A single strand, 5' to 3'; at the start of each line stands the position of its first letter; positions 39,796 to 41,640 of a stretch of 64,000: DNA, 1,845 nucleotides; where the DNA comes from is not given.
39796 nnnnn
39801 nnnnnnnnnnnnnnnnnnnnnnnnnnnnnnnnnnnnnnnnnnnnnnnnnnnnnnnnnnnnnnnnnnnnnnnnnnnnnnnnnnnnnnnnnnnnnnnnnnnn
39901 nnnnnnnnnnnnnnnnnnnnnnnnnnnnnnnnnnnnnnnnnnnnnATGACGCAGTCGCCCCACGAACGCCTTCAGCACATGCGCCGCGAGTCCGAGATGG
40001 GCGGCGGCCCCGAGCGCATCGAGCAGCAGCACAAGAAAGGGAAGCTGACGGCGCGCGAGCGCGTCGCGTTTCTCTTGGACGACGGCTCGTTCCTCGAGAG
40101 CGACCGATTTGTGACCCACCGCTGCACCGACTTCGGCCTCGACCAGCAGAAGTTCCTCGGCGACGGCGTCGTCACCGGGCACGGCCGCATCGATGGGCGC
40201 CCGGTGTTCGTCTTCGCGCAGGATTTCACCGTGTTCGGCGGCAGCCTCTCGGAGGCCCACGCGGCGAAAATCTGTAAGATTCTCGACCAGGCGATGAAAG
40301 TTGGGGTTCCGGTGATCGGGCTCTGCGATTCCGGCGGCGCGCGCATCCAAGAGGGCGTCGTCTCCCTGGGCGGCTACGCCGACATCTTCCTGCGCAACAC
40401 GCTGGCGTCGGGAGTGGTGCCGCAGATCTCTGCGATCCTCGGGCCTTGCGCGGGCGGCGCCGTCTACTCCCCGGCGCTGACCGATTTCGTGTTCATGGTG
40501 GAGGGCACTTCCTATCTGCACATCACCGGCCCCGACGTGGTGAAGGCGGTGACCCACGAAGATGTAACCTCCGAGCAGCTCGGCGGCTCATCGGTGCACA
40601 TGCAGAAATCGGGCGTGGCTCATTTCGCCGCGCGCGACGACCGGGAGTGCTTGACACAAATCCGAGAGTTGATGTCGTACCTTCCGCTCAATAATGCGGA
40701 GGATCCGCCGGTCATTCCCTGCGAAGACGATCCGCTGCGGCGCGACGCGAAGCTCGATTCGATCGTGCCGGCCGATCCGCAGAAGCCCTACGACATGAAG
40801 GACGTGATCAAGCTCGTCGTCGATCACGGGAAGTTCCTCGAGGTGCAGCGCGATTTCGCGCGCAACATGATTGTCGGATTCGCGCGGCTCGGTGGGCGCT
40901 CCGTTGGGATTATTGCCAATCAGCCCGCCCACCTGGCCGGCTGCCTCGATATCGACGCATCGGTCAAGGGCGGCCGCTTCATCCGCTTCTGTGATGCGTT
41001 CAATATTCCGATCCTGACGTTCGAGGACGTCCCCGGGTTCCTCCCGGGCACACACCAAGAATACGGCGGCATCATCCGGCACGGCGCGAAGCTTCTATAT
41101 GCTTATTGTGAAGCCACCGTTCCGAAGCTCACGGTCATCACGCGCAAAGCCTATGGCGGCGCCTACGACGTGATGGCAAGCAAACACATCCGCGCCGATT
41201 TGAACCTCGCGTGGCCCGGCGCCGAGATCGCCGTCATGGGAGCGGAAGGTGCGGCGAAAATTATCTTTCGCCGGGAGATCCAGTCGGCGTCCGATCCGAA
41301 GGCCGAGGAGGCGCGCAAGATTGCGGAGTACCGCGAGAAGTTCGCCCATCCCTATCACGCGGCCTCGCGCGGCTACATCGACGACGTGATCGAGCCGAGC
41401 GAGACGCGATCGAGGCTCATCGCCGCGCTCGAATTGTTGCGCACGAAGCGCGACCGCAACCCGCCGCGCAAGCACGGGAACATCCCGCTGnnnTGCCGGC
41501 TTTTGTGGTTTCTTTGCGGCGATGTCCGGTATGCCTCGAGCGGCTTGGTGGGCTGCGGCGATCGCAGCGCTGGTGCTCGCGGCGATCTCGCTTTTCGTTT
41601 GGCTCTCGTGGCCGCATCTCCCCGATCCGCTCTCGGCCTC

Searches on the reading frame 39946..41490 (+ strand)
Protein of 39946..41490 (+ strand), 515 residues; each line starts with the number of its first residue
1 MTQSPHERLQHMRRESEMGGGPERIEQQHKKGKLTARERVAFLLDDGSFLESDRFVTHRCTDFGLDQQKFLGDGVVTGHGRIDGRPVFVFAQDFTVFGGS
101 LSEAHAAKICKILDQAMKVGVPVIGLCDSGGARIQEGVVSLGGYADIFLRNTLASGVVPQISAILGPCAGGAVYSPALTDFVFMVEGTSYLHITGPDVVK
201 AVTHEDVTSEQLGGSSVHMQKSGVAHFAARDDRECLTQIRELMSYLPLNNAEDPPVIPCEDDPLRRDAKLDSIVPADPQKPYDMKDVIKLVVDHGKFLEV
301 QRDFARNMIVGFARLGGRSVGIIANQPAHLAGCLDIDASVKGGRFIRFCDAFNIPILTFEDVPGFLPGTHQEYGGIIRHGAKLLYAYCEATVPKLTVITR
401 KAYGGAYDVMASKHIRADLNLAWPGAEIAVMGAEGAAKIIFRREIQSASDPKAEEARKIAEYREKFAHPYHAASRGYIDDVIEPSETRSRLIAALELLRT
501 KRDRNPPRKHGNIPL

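Call 55: find_related_loci(query=window:39946-41490:+, collection=genome_contigs, flank=8000)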
Query window:39946-41490:+ (515 aa) in genome_contigs; peptide patterns used: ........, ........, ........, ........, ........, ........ (x = any residue, [..] = any of these).
600 stretches matched a pattern (row limit reached: there are more); 600 encode a relative of the query (tblastn E <= 1e-3); the best 80 are kept; 80 distinct loci.
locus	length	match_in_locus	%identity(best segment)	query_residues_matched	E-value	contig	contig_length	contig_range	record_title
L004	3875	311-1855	71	1-515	0e+0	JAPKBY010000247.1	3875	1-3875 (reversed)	MAG: Planctomycetota bacterium isolate ANT-50 NODE_22101_length_3875_cov_9.857068, whole genome shotgun sequence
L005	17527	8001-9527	70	7-515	0e+0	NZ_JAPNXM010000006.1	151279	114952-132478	Deferribacter thermophilus strain BMA NODE_6_length_151279_cov_249.978393, whole genome shotgun sequence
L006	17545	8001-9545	70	1-515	0e+0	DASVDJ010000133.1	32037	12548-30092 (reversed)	MAG TPA_asm: Vicinamibacterales bacterium isolate SMAG_U2030 k141_1075846, whole genome shotgun sequence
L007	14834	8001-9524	69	8-515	0e+0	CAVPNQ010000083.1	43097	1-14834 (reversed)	MAG: uncultured Planctomycetia bacterium isolate MFD10097.bin.2.14 genome assembly, contig: contig_20652, whole genome s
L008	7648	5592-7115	70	8-515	0e+0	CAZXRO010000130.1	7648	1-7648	MAG TPA_asm: uncultured Ignavibacteriales bacterium isolate SRP332253_co2_61 genome assembly, contig: NODE_10070_length_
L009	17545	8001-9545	69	2-515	0e+0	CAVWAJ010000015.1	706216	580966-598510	MAG: Terriglobia bacterium isolate MFD03726.bin.1.222 genome assembly, contig: contig_28361, whole genome shotgun sequen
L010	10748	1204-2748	68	1-515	0e+0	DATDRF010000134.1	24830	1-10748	MAG TPA_asm: Bacteroidota bacterium isolate SMAG_U7970 k141_1322415, whole genome shotgun sequence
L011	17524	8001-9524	69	8-515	0e+0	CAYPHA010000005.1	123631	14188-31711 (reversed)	MAG TPA_asm: uncultured Calditrichota bacterium isolate SRP332253_co2_262 genome assembly, contig: NODE_87_length_123631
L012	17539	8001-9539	69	6-515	0e+0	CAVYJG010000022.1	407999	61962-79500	MAG: uncultured Acidobacteriota bacterium isolate MFD01476.bin.2.37 genome assembly, contig: contig_9156, whole genome s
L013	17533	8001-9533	69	7-515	0e+0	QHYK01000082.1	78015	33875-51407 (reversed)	MAG: Acidobacteria bacterium isolate gp2 AA90 14_0927_12_20cm_scaffold_222_curated, whole genome shotgun sequence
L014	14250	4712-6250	69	3-515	0e+0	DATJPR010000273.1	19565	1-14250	MAG TPA_asm: Bacteroidota bacterium isolate SMAG_U14918 k141_945639, whole genome shotgun sequence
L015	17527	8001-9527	69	6-515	0e+0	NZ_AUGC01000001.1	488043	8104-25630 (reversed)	Thermonema rossianum DSM 10300 K384DRAFT_scaffold00001.1_C, whole genome shotgun sequence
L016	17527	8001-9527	68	7-515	0e+0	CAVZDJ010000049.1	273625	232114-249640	MAG: uncultured delta proteobacterium isolate MFD09222.bin.3.24 genome assembly, contig: contig_77522, whole genome shot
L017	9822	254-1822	67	4-515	0e+0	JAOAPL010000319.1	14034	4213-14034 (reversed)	MAG: Acidobacteriaceae bacterium isolate RYN_13 scaffold_492828, whole genome shotgun sequence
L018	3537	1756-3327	66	6-515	0e+0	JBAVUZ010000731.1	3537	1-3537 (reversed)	MAG: Candidatus Angelobacter sp. isolate MFD02947_ilm_asm_bin15 k127_17096, whole genome shotgun sequence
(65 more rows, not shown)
